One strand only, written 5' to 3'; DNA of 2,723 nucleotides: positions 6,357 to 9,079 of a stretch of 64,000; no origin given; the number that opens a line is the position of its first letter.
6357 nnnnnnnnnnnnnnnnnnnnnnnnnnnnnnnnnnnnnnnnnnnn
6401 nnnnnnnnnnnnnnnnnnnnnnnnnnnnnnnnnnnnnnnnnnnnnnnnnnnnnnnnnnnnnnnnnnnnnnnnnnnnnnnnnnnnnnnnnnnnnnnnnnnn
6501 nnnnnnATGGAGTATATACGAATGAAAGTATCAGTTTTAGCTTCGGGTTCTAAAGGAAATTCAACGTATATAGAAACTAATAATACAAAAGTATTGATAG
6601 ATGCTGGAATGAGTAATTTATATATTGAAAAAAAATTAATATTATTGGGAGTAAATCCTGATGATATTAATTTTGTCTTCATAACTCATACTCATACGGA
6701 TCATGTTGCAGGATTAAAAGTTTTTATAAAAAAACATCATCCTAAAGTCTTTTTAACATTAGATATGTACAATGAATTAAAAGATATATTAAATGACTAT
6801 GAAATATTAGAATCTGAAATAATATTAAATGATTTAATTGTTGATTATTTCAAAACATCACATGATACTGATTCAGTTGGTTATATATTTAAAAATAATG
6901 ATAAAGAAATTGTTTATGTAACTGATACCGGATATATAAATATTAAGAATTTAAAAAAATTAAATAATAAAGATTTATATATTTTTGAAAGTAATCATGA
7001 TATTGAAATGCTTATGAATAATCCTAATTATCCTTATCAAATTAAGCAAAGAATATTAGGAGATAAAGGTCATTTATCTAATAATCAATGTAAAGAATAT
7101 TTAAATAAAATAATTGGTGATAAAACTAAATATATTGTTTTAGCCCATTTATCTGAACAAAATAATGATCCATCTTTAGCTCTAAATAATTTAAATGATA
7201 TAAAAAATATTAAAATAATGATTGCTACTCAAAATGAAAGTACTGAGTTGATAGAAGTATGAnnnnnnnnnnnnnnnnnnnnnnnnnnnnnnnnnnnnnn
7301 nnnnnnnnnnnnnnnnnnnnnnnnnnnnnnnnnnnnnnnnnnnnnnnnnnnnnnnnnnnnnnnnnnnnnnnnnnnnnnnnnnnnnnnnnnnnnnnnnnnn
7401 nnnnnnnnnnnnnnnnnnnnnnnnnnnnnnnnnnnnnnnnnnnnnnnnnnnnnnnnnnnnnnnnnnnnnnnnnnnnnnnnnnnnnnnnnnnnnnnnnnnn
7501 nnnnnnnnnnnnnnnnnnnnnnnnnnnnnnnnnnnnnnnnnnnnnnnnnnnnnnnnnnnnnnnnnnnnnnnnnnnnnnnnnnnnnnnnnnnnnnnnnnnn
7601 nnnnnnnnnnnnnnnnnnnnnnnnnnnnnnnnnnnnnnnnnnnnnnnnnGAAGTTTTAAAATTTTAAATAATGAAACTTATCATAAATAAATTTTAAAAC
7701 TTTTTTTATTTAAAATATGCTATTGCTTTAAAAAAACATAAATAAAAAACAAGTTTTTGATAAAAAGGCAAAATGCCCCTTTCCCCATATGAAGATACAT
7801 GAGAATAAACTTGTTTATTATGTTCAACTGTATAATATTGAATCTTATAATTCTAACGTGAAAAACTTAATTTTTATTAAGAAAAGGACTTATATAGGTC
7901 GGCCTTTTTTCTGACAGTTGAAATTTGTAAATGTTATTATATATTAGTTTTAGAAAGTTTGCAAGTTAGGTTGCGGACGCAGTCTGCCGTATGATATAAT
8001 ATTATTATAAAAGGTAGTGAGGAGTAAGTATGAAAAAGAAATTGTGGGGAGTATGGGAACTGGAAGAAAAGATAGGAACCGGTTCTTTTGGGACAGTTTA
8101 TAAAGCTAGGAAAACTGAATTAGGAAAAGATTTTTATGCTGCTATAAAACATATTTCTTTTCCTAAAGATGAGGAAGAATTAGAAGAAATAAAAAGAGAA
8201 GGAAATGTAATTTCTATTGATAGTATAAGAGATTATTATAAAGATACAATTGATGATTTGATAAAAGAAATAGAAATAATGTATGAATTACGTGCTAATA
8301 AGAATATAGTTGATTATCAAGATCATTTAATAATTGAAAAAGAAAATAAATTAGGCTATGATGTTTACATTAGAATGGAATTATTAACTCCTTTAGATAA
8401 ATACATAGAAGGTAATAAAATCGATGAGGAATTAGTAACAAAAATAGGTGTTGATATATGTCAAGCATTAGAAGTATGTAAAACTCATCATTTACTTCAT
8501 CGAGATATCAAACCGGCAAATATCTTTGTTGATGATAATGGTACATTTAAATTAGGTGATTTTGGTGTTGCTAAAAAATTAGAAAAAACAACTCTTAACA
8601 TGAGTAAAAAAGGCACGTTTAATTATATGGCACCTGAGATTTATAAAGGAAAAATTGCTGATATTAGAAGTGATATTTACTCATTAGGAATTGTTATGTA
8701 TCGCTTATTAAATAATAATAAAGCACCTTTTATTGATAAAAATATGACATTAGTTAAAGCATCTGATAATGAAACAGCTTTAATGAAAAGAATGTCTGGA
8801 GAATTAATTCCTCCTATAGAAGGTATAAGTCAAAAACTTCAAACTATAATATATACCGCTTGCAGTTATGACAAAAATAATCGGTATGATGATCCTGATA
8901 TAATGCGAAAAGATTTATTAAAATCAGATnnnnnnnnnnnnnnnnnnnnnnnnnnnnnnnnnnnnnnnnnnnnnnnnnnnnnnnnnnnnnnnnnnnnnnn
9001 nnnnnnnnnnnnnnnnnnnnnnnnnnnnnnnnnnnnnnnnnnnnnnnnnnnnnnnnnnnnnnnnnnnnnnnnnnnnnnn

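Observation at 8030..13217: Ser/Thr kinase - PP2C phosphatase - double-FHA ABC exporter operon (Rv1747/PknF-like signalling cassette in a Firmicute)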

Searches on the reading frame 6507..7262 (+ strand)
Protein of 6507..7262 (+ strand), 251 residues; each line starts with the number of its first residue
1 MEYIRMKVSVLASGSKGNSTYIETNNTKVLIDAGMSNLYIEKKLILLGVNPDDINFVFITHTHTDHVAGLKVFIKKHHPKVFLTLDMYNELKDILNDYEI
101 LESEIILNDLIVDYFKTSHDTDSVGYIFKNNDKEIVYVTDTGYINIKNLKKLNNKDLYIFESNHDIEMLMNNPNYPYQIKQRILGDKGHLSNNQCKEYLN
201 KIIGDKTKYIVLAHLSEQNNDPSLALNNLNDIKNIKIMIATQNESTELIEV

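Call 3: search_protein_families(library=pfam, proteins=[window:6507-7262:+], max_evalue=0.01)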
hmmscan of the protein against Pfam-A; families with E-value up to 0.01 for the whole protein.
window:6507-7262:+ (251 aa): 5 families
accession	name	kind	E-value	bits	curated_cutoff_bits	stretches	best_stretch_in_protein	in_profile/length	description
PF00753.33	Lactamase_B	-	5.7e-18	66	22.7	1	16-214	5-196/196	Metallo-beta-lactamase superfamily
PF12706.13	Lactamase_B_2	-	2.1e-15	57.3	27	1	27-203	1-191/200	Beta-lactamase superfamily domain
PF23023.1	Anti-Pycsar_Apyc1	-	3.1e-05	24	50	1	12-88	15-88/250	Anti-Pycsar protein Apyc1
PF13483.12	Lactamase_B_3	-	0.00078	19.9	24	1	18-157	8-128/160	Beta-lactamase superfamily domain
PF16661.11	Lactamase_B_6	-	0.0013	18.6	27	1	22-88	2-70/193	Metallo-beta-lactamase superfamily domain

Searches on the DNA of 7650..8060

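Call 41: search_rna_families(source=window, start=7650, end=8060, threshold=evalue, max_evalue=1)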
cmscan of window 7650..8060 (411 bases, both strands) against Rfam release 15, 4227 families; matches with E-value up to 1: 1.
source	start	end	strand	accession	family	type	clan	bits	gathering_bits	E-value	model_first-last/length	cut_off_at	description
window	7705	7786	+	RF02456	Diantho_3_UTR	Cis-reg;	-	17.5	100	0.044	1-205/205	no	Dianthovirus RNA2 3'UTR stem loops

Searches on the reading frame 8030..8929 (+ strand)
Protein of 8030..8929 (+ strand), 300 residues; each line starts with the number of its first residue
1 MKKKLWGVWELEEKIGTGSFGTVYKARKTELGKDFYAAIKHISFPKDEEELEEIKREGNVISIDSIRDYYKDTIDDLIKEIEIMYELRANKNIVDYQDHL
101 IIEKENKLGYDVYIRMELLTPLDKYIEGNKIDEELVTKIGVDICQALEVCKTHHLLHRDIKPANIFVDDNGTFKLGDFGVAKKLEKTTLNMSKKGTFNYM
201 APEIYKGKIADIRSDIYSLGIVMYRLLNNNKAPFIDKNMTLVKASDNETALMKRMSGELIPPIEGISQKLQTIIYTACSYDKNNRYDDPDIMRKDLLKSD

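Call 56: search_solved_structures(query=window:8030-8929:+, max_evalue=1e-20)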
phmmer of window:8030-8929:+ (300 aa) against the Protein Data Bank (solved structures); distinct sequences matched with E-value up to 1e-20: 9.
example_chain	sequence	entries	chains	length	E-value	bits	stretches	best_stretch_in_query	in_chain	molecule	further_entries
9ymt_A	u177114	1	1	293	1.4e-23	87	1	114-296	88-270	Serine/Threonine Kinase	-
4eqm_A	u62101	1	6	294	1.4e-23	87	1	114-296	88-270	Protein kinase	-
8ej4_K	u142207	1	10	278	3.2e-21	79.3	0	75-242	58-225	Serine/threonine-protein kinase Nek7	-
9nfq_C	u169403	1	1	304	4.5e-21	78.8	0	75-242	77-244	Serine/threonine-protein kinase Nek7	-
9h59_C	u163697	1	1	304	4.5e-21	78.8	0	75-242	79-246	Serine/threonine-protein kinase Nek7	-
8sxn_A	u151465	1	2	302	4.7e-21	78.8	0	75-242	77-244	Serine/threonine-protein kinase Nek7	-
2wqm_A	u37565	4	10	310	4.8e-21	78.7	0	75-242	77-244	SERINE/THREONINE-PROTEIN KINASE NEK7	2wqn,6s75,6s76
6npy_B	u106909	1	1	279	5.1e-21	78.6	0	75-242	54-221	Interferon-induced, double-stranded RNA-activated protein kinase,Serine/threonine-protein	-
6s73_A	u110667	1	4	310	7.1e-21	78.2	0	76-242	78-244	Serine/threonine-protein kinase Nek7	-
